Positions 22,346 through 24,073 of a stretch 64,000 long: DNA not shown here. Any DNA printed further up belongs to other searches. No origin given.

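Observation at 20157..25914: Non-canonical isomerase-kinase-aldolase sugar operon with a mutarotase-like DUF protein and a divergent PocR/AraC sensor regulator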

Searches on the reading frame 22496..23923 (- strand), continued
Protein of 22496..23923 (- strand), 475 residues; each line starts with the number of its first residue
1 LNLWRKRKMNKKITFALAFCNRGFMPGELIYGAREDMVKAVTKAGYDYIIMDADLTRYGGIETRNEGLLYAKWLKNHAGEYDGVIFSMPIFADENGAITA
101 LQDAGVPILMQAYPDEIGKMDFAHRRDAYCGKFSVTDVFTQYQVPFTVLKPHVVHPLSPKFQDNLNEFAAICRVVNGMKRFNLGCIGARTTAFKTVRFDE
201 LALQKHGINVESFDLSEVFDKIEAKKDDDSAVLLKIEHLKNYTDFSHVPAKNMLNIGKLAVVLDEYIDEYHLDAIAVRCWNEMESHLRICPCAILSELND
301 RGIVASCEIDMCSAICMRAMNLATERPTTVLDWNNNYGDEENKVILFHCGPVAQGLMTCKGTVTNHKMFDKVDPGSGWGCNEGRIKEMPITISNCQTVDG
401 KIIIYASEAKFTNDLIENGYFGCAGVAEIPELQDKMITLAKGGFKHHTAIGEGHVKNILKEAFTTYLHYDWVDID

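Call 61: get_annotated_region(hit=H3, flank=8000)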
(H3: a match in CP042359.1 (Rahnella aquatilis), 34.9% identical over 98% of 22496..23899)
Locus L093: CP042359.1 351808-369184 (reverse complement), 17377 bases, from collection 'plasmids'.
description: Rahnella aquatilis strain H145 plasmid unnamed2, complete sequence
organism: Rahnella aquatilis (NCBI taxid 34038)
taxonomy: Bacteria; Pseudomonadota; Gammaproteobacteria; Enterobacterales; Yersiniaceae; Rahnella; Rahnella aquatilis
host: -; source: hyacinth,plant,hyacinth bulb, basal plate; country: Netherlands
typing (MOB-suite, as given by PLSDB): non-mobilizable; replicon rep_cluster_865; mating-pair formation MPF_F
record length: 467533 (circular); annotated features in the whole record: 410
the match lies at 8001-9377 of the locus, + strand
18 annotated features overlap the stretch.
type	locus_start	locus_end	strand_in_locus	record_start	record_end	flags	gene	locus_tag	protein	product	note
CDS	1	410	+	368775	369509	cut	-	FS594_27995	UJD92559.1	SDR family oxidoreductase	-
CDS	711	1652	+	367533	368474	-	-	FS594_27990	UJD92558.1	D-ribose ABC transporter substrate-binding protein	-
CDS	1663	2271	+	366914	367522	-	-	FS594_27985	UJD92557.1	DUF2291 family protein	-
CDS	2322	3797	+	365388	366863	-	-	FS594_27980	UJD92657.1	sugar ABC transporter ATP-binding protein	-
CDS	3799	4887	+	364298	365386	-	-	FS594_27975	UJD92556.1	ABC transporter permease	-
CDS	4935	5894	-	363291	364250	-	-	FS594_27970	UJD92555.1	sugar-binding transcriptional regulator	-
CDS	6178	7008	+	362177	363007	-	-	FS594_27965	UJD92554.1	transketolase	-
CDS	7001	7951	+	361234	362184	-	-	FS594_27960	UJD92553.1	transketolase family protein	-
CDS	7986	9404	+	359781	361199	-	-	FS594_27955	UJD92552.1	fucose isomerase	-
CDS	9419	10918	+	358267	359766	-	-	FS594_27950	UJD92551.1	carbohydrate kinase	-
CDS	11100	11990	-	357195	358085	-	-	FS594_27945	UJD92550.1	DMT family transporter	-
CDS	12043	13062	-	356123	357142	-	-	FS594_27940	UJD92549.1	iron-containing redox enzyme family protein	-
CDS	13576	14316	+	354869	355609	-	-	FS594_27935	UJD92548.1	SDR family oxidoreductase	-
CDS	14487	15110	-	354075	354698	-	-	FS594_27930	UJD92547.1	pyridoxamine 5'-phosphate oxidase family protein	-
CDS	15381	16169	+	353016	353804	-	-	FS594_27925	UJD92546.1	alpha/beta hydrolase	-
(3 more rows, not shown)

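Call 62: get_annotated_region(hit=H1, flank=8000)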
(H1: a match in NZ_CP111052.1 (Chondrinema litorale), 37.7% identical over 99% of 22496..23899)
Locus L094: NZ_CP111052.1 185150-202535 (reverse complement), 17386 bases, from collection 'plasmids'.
description: Chondrinema litorale strain WSW3-B12 plasmid unnamed10, complete sequence
organism: Chondrinema litorale (NCBI taxid 2994555)
taxonomy: Bacteria; Bacteroidota; Cytophagia; Cytophagales; Flammeovirgaceae; Chondrinema; Chondrinema litorale
host: -; source: Seaweed,red alga; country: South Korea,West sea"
typing (MOB-suite, as given by PLSDB): non-mobilizable
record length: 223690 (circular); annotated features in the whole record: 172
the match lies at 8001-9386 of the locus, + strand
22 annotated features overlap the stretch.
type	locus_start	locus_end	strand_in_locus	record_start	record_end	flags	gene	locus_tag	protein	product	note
CDS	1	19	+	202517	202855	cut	-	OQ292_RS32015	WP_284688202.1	hypothetical protein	-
CDS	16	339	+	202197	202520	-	-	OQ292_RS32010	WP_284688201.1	hypothetical protein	-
CDS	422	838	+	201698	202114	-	-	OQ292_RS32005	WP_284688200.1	hypothetical protein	-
CDS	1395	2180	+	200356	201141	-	-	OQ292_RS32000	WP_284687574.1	transposase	GO:0006313 - DNA transposition [Evidence IEA]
CDS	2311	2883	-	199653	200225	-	-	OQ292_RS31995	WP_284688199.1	transposase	GO:0006313 - DNA transposition [Evidence IEA]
CDS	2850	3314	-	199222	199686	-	-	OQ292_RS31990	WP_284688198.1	transposase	GO:0006313 - DNA transposition [Evidence IEA]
CDS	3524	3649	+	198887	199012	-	-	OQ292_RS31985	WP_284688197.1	hypothetical protein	-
CDS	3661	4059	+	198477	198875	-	-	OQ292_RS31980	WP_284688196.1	transposase family protein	-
CDS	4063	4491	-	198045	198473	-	-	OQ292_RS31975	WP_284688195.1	GNAT family N-acetyltransferase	-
CDS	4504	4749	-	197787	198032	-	-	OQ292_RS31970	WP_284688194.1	hypothetical protein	-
CDS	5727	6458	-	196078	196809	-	-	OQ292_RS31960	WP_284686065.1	ISL3 family transposase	-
CDS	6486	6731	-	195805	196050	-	-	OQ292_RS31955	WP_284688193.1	hypothetical protein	-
CDS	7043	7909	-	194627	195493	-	-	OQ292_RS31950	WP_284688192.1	helix-turn-helix domain-containing protein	GO:0006355 - regulation of DNA-templated transcription [Evidence IEA]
CDS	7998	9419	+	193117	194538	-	-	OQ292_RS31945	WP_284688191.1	L-fucose/L-arabinose isomerase family protein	-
CDS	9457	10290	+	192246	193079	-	-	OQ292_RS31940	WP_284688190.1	transketolase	-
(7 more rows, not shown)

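Call 63: get_annotated_region(hit=H5, flank=7000)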
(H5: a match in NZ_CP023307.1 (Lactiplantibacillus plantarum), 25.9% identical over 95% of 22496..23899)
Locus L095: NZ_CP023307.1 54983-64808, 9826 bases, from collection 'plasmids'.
description: Lactiplantibacillus plantarum strain LLY-606 plasmid p.LLY60601, complete sequence
organism: Lactiplantibacillus plantarum (NCBI taxid 1590)
taxonomy: Bacteria; Bacillota; Bacilli; Lactobacillales; Lactobacillaceae; Lactiplantibacillus; Lactiplantibacillus plantarum
host: -; source: Homo sapiens,fecal sample,healthy adult fecal sample; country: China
typing (MOB-suite, as given by PLSDB): mobilizable; replicon rep_cluster_167; relaxase MOBQ
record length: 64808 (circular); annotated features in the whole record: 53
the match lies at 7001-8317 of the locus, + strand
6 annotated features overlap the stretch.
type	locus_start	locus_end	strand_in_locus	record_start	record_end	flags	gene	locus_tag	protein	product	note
CDS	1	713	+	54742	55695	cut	-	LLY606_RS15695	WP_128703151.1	ETX/MTX2 family pore-forming toxin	-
CDS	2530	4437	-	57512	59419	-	-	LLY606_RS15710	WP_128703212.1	beta-glucoside-specific PTS transporter subunit IIABC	GO:0015759 - beta-glucoside transport [Evidence IEA]; GO:0009401 - phosphoenolpyruvate-dependent sugar ...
CDS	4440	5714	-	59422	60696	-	-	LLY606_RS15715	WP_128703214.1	DUF4038 domain-containing protein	-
CDS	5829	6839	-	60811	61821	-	-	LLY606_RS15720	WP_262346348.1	LacI family DNA-binding transcriptional regulator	-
CDS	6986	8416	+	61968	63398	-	-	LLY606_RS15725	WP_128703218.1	L-fucose/L-arabinose isomerase family protein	-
CDS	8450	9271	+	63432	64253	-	-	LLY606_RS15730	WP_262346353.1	transketolase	-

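Call 64: get_annotated_region(hit=H7, flank=7000)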
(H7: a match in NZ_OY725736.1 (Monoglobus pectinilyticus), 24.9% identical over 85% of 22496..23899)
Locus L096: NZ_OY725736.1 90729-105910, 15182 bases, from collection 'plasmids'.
description: Monoglobus pectinilyticus strain Ruminococcaceae species TSDC17.2-1.2 plasmid 12, complete sequence
organism: Monoglobus pectinilyticus (NCBI taxid 1981510)
taxonomy: Bacteria; Bacillota; Clostridia; Monoglobales; Monoglobaceae; Monoglobus; Monoglobus pectinilyticus
host: -; source: -; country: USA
typing (MOB-suite, as given by PLSDB): non-mobilizable
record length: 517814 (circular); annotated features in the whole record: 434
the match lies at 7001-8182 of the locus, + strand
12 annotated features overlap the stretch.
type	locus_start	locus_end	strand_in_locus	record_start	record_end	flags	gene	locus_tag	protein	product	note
CDS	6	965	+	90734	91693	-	-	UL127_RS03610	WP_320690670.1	substrate-binding domain-containing protein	-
CDS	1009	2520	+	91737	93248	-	-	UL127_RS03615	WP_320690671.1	sugar ABC transporter ATP-binding protein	-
CDS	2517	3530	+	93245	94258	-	rbsC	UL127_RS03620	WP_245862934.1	ribose ABC transporter permease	-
CDS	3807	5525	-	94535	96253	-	-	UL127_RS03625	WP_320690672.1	extracellular solute-binding protein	-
CDS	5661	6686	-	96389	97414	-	-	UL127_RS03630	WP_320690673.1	LacI family DNA-binding transcriptional regulator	-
CDS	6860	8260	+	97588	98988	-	-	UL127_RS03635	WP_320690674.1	L-fucose/L-arabinose isomerase family protein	-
CDS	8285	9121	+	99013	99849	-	-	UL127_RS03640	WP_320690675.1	transketolase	-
CDS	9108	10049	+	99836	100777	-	-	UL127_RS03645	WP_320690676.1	transketolase C-terminal domain-containing protein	-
CDS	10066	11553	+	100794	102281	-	-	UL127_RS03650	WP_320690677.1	glycerol kinase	GO:0006071 - glycerol metabolic process [Evidence IEA]; GO:0016310 - phosphorylation [Evidence IEA]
CDS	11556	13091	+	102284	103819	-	-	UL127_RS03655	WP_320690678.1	DUF5060 domain-containing protein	-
CDS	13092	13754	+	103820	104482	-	-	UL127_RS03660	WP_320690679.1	SGNH/GDSL hydrolase family protein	-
CDS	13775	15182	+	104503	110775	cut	-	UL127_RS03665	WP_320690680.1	immunoglobulin-like domain-containing protein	-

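Call 80: find_homologous_proteins(query=L092:6986-8458:+, max_evalue=1e-20)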
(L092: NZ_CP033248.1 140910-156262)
Query L092:6986-8458:+ (490 aa): 8000 proteins with E <= 1e-20 among 8000 candidates; the best 120 are listed.
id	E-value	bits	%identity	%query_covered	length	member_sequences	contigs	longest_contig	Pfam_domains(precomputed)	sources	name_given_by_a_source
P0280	0.0e+0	1112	98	100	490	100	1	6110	PF02952.24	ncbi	ncbi:MAG: L-fucose/L-arabinose isomerase family protein [Clostridium butyricum]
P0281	0.0e+0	1064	93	100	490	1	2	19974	PF02952.24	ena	-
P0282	0.0e+0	1032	90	100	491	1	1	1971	PF02952.24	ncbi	-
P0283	0.0e+0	1023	90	100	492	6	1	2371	PF02952.24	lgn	-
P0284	0.0e+0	1022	90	100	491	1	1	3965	PF02952.24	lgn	-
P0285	0.0e+0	1022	90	100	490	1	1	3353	PF02952.24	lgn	-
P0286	0.0e+0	1021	90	100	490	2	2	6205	PF02952.24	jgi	jgi:L-fucose isomerase-like protein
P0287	0.0e+0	1013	89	100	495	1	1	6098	PF02952.24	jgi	jgi:L-fucose isomerase-like protein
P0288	0.0e+0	1010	89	100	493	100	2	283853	PF02952.24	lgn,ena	-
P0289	1.6e-298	1008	-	-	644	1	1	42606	PF02952.24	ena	-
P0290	2.6e-298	1007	88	100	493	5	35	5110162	PF02952.24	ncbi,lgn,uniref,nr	ncbi:L-fucose/L-arabinose isomerase family protein [Clostridium saccharobutylicum]|uniref:L-fucose i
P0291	3.3e-297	1004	88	100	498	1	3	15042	PF02952.24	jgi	jgi:L-fucose isomerase-like protein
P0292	8.5e-297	1002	87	100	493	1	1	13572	PF02952.24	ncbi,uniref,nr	ncbi:L-fucose/L-arabinose isomerase family protein [Clostridium vincentii]|uniref:L-fucose isomerase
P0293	1.5e-296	1002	86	100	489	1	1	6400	PF02952.24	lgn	-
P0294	1.6e-296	1002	88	100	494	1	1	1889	PF02952.24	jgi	jgi:L-fucose isomerase-like protein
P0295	2.0e-296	1001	87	100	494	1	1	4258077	PF02952.24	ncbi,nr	ncbi:fucose isomerase [Clostridium beijerinckii]|nr:fucose isomerase [Clostridium beijerinckii]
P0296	8.5e-296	999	86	100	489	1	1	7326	PF02952.24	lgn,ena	-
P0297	1.4e-295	999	88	100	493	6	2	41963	PF02952.24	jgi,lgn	jgi:L-fucose isomerase-like protein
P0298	5.2e-295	997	86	100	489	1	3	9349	PF02952.24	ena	-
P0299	8.6e-295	996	87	100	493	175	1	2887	PF02952.24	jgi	jgi:L-fucose isomerase-like protein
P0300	3.7e-294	994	87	100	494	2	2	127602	PF02952.24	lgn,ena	-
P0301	5.6e-294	993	87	100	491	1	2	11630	PF02952.24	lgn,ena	-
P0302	7.7e-294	993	87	100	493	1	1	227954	PF02952.24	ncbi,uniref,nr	ncbi:L-fucose/L-arabinose isomerase family protein [Clostridium frigoris]|uniref:L-fucose/L-arabinos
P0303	8.7e-294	993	87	100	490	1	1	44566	PF02952.24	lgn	-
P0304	9.6e-294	992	86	100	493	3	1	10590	PF02952.24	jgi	-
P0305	1.1e-293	992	86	100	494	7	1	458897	PF02952.24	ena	-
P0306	1.1e-293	992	87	99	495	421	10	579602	PF02952.24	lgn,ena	-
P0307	2.2e-293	991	86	100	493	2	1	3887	PF02952.24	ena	-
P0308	3.0e-293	991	87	100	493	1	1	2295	PF02952.24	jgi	jgi:L-fucose isomerase-like protein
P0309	4.1e-293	990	86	100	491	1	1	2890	PF02952.24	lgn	-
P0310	6.7e-293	990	86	100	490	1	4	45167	PF02952.24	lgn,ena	-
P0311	9.0e-293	989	87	100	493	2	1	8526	PF02952.24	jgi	jgi:L-fucose isomerase-like protein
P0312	1.4e-292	989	87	99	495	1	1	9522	PF02952.24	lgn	-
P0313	1.5e-292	988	87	99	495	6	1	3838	PF02952.24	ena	-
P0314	3.5e-292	987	86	100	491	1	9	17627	PF02952.24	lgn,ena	-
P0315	3.6e-292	987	88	100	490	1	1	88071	PF02952.24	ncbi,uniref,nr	ncbi:L-fucose/L-arabinose isomerase family protein [Clostridium thermarum]|uniref:L-fucose/L-arabino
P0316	3.6e-292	987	86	100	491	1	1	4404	PF02952.24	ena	-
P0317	4.4e-292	987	86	100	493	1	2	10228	PF02952.24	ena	-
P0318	4.4e-292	987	87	100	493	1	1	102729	PF02952.24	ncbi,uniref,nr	ncbi:L-fucose/L-arabinose isomerase family protein [Clostridium sp. BL-8]|uniref:L-fucose/L-arabinos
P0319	5.0e-292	987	86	100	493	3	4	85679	PF02952.24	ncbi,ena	-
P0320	8.2e-292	986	85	100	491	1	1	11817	PF02952.24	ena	-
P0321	1.3e-291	985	86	100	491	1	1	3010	PF02952.24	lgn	-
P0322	1.3e-291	985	86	100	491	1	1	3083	PF02952.24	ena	-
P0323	1.6e-291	985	85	100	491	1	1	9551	PF02952.24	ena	-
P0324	1.7e-291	985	87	100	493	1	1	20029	PF02952.24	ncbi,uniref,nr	ncbi:L-fucose/L-arabinose isomerase family protein [Clostridium oryzae]|uniref:L-fucose isomerase C-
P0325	1.8e-291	985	86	100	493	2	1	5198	PF02952.24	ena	-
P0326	2.3e-291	985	85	100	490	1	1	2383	PF02952.24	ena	-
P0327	2.5e-291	984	85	100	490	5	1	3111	PF02952.24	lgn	-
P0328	2.5e-291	984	86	99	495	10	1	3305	PF02952.24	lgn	-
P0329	4.3e-291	984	85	100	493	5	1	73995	PF02952.24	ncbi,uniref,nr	ncbi:L-fucose/L-arabinose isomerase family protein [Clostridium sp. HBUAS56017]|uniref:L-fucose/L-ar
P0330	5.1e-291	983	86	100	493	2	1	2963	PF02952.24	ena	-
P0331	5.5e-291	983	86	100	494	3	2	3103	PF02952.24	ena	-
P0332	6.9e-291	983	85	100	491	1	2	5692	PF02952.24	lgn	-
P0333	8.3e-291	983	86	100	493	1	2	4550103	PF02952.24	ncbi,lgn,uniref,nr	ncbi:L-fucose/L-arabinose isomerase family protein [Clostridium estertheticum]|uniref:Fucose isomera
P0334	1.1e-290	982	86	100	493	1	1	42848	PF02952.24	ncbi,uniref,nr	ncbi:L-fucose/L-arabinose isomerase family protein [Clostridium lacusfryxellense]|uniref:L-fucose/L-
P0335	1.3e-290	982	86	100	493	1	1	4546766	PF02952.24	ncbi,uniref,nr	ncbi:L-fucose/L-arabinose isomerase family protein [Inconstantimicrobium mannanitabidum]|uniref:L-fu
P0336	1.3e-290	982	86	100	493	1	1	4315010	PF02952.24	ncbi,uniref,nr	ncbi:L-fucose/L-arabinose isomerase family protein [Clostridium estertheticum]|uniref:L-fucose/L-ara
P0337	1.3e-290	982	85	100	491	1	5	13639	PF02952.24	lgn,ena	-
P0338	2.5e-290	981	85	100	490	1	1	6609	PF02952.24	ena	-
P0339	2.9e-290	981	87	100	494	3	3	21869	PF02952.24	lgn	-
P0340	4.4e-290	980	86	100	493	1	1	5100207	PF02952.24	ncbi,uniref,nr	ncbi:L-fucose/L-arabinose isomerase family protein [Clostridium estertheticum]|uniref:L-fucose/L-ara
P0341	6.6e-290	980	86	100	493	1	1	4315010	PF02952.24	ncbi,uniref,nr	ncbi:L-fucose/L-arabinose isomerase family protein [Clostridium estertheticum]|uniref:L-fucose/L-ara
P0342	6.8e-290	980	86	100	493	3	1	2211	PF02952.24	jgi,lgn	-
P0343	8.5e-290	979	85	100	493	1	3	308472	PF02952.24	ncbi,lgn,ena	-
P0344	9.9e-290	979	85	100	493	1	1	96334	PF02952.24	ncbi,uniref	ncbi:MAG: L-fucose/L-arabinose isomerase family protein [Clostridium sp.]|uniref:L-fucose/L-arabinos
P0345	1.0e-289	979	85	100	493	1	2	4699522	PF02952.24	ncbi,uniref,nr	ncbi:L-fucose/L-arabinose isomerase family protein [Clostridium estertheticum]|uniref:L-fucose/L-ara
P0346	1.1e-289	979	86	100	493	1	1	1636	PF02952.24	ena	-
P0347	1.1e-289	979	85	100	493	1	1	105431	PF02952.24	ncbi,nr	ncbi:MAG: L-fucose/L-arabinose isomerase family protein [Clostridium sp.]|nr:L-fucose/L-arabinose is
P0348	1.1e-289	979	85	100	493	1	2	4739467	PF02952.24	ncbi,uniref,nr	ncbi:L-fucose/L-arabinose isomerase family protein [Clostridium estertheticum]|uniref:L-fucose/L-ara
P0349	1.1e-289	979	85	100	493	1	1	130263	PF02952.24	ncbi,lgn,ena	-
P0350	1.1e-289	979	85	100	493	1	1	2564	PF02952.24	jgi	-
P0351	1.2e-289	979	86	100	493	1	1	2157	PF02952.24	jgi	jgi:L-fucose isomerase-like protein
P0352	1.3e-289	979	85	100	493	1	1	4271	PF02952.24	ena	-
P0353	1.6e-289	979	86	100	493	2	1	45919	PF02952.24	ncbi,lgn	-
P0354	1.9e-289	978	86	100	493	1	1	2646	PF02952.24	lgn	-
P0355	1.9e-289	978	85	100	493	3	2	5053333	PF02952.24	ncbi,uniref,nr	ncbi:L-fucose/L-arabinose isomerase family protein [Clostridium estertheticum]|uniref:L-fucose/L-ara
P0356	2.0e-289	978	84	100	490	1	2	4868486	PF02952.24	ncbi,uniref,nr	ncbi:L-fucose/L-arabinose isomerase family protein [Clostridium felsineum]|uniref:Uncharacterized pr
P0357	2.1e-289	978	85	100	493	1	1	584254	PF02952.24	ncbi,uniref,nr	ncbi:L-fucose/L-arabinose isomerase family protein [Clostridium estertheticum]|uniref:L-fucose/L-ara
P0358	2.9e-289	978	85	100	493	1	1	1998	PF02952.24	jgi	-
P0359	3.5e-289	977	85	100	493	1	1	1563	PF02952.24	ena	-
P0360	3.7e-289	977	85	100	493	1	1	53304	PF02952.24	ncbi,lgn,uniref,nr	ncbi:L-fucose/L-arabinose isomerase family protein [Clostridium akagii]|uniref:L-fucose/L-arabinose 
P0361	3.8e-289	977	85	100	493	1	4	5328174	PF02952.24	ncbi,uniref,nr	ncbi:L-fucose/L-arabinose isomerase family protein [Clostridium estertheticum]|uniref:L-fucose/L-ara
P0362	4.4e-289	977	85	100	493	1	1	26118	PF02952.24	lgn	-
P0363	4.5e-289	977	85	100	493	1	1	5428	PF02952.24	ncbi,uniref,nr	ncbi:L-fucose/L-arabinose isomerase family protein [Clostridium sp.]|uniref:L-fucose/L-arabinose iso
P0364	5.3e-289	977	85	100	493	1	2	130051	PF02952.24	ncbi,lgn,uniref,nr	ncbi:L-fucose/L-arabinose isomerase family protein [Clostridium bowmanii]|uniref:L-fucose/L-arabinos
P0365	1.0e-288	976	85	100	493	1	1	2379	PF02952.24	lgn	-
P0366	1.2e-288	976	85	100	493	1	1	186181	PF02952.24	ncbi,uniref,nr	ncbi:L-fucose/L-arabinose isomerase family protein [Clostridium estertheticum]|uniref:L-fucose/L-ara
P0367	1.2e-288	976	85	100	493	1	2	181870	PF02952.24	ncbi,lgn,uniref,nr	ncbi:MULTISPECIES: L-fucose/L-arabinose isomerase family protein [Clostridium]|uniref:L-fucose/L-ara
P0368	1.3e-288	975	85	100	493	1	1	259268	PF02952.24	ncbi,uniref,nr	ncbi:L-fucose/L-arabinose isomerase family protein [Clostridium estertheticum]|uniref:L-fucose/L-ara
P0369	1.4e-288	975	85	100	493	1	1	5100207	PF02952.24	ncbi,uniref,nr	ncbi:L-fucose/L-arabinose isomerase family protein [Clostridium estertheticum]|uniref:L-fucose/L-ara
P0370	1.4e-288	975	84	100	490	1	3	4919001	PF02952.24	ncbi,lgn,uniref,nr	ncbi:L-fucose/L-arabinose isomerase family protein [Clostridium felsineum]|uniref:L-fucose/L-arabino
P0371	1.5e-288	975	86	100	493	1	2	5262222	PF02952.24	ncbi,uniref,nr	ncbi:L-fucose/L-arabinose isomerase family protein [Clostridium cellulovorans]|uniref:L-fucose isome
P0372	1.6e-288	975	85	100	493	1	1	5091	PF02952.24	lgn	-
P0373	1.9e-288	975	85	100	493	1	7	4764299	PF02952.24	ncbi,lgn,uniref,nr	ncbi:L-fucose/L-arabinose isomerase family protein [Clostridium estertheticum]|uniref:Fucose isomera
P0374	2.3e-288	975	85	100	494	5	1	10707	PF02952.24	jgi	jgi:L-fucose isomerase-like protein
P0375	3.6e-288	974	87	100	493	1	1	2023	PF02952.24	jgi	jgi:L-fucose isomerase-like protein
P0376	4.5e-288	974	85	100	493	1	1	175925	PF02952.24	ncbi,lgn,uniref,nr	ncbi:L-fucose isomerase [Clostridium acidisoli DSM 12555]|uniref:L-fucose isomerase n=1 Tax=Clostrid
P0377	6.6e-288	973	84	100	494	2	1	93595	PF02952.24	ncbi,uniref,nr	ncbi:L-fucose/L-arabinose isomerase family protein [Clostridium guangxiense]|uniref:L-fucose/L-arabi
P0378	1.1e-287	972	85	100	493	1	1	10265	PF02952.24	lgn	-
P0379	1.3e-287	972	85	100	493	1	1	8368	PF02952.24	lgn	-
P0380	1.8e-287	972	85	100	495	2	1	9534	PF02952.24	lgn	-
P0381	1.9e-287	972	85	100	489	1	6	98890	PF02952.24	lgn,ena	-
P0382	2.0e-287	972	85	100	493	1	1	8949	PF02952.24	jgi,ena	-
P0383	2.5e-287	971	85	100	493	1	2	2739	PF02952.24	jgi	-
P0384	3.3e-287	971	84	100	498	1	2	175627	PF02952.24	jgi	jgi:L-fucose isomerase-like protein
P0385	3.9e-287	971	85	100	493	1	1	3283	PF02952.24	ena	-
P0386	4.1e-287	971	84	100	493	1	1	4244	PF02952.24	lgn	-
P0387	4.8e-287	970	85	100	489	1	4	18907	PF02952.24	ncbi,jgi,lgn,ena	jgi:L-fucose isomerase-like protein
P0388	6.1e-287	970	84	100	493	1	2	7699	PF02952.24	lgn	-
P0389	2.8e-286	968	85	100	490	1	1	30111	PF02952.24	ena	-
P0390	3.5e-286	967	85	100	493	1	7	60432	PF02952.24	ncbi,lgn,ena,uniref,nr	ncbi:L-fucose/L-arabinose isomerase family protein [Clostridium sp.]|uniref:L-fucose/L-arabinose iso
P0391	4.6e-286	967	85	100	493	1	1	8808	PF02952.24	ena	-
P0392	6.6e-286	967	85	100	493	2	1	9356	PF02952.24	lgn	-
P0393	1.0e-285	966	84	100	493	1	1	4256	PF02952.24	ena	-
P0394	1.2e-285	966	84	100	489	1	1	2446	PF02952.24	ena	-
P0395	1.5e-285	965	84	100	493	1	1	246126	PF02952.24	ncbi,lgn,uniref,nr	ncbi:L-fucose/L-arabinose isomerase family protein [Clostridium hydrogenum]|uniref:L-fucose/L-arabin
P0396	2.1e-285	965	84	100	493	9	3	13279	PF02952.24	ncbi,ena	-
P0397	2.2e-285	965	84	100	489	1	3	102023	PF02952.24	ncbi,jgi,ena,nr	ncbi:MAG: fucose isomerase [Clostridium butyricum]|nr:fucose isomerase [Clostridium butyricum]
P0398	7.1e-285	963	84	100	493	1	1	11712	PF02952.24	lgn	-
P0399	8.3e-285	963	84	100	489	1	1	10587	PF02952.24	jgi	-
